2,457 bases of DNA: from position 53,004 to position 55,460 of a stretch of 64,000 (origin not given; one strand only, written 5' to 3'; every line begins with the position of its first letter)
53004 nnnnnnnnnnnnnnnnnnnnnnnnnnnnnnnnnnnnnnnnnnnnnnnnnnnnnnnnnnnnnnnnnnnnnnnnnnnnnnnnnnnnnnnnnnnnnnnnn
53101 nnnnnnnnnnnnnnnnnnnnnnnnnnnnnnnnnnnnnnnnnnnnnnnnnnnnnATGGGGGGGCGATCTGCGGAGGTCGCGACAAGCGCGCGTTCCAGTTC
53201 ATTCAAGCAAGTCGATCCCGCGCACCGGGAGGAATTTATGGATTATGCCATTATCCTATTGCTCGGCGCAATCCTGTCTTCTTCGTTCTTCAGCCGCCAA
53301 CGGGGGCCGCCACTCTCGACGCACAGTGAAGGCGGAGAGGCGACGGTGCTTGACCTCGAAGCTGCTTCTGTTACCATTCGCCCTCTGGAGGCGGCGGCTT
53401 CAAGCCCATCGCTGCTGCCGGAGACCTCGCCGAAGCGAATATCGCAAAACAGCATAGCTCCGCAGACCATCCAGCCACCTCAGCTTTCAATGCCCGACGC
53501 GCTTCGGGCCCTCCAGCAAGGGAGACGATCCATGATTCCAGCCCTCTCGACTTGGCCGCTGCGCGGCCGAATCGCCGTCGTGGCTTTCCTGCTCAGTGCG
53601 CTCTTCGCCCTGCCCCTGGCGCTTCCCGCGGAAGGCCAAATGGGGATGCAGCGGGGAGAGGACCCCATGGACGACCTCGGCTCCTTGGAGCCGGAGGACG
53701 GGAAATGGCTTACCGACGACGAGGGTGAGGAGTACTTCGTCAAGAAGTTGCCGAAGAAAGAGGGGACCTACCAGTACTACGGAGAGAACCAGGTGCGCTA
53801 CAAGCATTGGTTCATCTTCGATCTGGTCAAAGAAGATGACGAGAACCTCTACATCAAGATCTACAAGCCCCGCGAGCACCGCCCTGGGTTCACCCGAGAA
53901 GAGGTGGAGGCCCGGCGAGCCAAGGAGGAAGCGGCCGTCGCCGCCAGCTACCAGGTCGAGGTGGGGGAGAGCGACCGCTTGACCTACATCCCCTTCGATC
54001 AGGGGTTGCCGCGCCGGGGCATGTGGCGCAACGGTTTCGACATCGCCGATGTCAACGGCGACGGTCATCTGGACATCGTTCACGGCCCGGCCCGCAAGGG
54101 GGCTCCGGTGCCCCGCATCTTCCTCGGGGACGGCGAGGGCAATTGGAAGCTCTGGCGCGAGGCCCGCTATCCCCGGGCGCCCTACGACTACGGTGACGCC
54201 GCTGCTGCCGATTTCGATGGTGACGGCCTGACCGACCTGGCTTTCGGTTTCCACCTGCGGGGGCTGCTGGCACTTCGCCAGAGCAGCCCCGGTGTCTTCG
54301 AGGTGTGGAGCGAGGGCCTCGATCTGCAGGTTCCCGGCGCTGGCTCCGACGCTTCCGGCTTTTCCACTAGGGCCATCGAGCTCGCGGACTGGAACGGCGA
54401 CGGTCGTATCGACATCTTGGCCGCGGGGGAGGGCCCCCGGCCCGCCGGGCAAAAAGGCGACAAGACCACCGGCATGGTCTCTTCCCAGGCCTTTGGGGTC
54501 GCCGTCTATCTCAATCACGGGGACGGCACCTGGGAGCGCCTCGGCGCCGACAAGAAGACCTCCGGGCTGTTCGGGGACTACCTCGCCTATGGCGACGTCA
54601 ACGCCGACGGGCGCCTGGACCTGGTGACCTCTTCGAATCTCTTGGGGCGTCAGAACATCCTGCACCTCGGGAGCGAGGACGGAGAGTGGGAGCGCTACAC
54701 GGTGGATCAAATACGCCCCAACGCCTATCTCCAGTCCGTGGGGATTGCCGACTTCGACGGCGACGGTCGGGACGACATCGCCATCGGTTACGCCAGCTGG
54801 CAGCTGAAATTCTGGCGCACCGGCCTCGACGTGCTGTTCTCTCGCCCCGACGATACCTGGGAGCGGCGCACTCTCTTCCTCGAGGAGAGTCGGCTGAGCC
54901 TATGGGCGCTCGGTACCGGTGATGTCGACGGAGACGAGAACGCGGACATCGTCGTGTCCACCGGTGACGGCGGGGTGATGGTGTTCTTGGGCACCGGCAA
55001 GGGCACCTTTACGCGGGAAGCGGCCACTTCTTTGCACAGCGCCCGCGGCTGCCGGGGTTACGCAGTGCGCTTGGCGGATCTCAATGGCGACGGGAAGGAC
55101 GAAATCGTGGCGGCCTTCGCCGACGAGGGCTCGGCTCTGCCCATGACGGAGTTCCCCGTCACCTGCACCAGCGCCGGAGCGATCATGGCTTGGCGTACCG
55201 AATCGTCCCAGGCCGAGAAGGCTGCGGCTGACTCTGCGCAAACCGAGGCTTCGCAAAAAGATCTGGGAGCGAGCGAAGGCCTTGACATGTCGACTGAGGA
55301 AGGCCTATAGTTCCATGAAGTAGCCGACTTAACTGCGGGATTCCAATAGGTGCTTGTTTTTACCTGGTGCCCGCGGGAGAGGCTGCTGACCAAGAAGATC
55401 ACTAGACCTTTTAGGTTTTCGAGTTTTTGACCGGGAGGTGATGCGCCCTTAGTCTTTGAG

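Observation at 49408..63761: Wzm/Wzt-type ABC exporter genes separated by a 12-kb block of giant LVIVD-PKD proteins, an FG-GAP propeller and a putative surface protein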

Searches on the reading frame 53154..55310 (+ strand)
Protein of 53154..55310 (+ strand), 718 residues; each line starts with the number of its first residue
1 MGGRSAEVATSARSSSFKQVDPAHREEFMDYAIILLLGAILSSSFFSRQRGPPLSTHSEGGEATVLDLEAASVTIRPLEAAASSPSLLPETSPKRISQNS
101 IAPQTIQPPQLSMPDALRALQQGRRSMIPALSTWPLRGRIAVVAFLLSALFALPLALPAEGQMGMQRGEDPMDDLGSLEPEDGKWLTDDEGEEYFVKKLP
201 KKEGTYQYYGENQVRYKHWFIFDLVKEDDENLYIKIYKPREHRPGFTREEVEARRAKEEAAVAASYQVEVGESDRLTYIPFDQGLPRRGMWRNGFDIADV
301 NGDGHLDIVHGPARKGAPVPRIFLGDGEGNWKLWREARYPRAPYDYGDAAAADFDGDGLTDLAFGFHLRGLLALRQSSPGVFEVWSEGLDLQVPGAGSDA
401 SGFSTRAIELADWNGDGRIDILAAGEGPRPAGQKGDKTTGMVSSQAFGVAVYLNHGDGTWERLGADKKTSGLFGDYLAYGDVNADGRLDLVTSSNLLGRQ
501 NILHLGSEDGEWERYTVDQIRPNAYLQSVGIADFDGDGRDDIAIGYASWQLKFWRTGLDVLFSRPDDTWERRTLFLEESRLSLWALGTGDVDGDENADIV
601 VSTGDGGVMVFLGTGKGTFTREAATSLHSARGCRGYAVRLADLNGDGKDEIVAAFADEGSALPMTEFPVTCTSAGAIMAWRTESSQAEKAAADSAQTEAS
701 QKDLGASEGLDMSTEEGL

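Call 3: search_protein_families(library=pfam, proteins=[window:53154-55310:+], max_evalue=0.01)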
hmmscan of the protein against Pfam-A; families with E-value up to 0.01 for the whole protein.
window:53154-55310:+ (718 aa): 5 families
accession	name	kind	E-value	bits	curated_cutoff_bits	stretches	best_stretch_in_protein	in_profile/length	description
PF13517.12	FG-GAP_3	-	5.8e-39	132.9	26.9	4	590-652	1-60/61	FG-GAP-like repeat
PF01839.29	FG-GAP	-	3.3e-20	71.9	22.1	2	527-546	3-22/37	FG-GAP repeat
PF16743.10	PliI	-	4e-06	27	27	0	257-309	21-76/123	Periplasmic lysozyme inhibitor of I-type lysozyme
PF12256.14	TcdB_toxin_midN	-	0.0015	18.3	24.8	0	633-656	25-48/181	Insecticide toxin TcdB middle/N-terminal region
PF00036.39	EF-hand_1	-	0.0096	15.8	25.4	0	291-308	2-19/29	EF hand domain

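Call 11: search_protein_families(library=ncbifam, proteins=[window:53154-55310:+], max_evalue=0.01)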
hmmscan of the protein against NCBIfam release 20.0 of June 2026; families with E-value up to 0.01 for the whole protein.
window:53154-55310:+ (718 aa): 1 family
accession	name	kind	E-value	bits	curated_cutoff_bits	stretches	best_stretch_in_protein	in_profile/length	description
NF047539.1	XAC2610_fam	domain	0.00043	20.7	35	0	478-501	2-25/89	XAC2610-related protein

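Call 92: search_solved_structures(query=window:53532-55307:+, max_evalue=0.001)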
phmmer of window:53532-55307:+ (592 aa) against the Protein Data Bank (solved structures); distinct sequences matched with E-value up to 0.001: 1.
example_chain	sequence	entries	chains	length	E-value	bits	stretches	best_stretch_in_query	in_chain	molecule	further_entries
8w20_C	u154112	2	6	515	0.0003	22.6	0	401-530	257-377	Secreted esterase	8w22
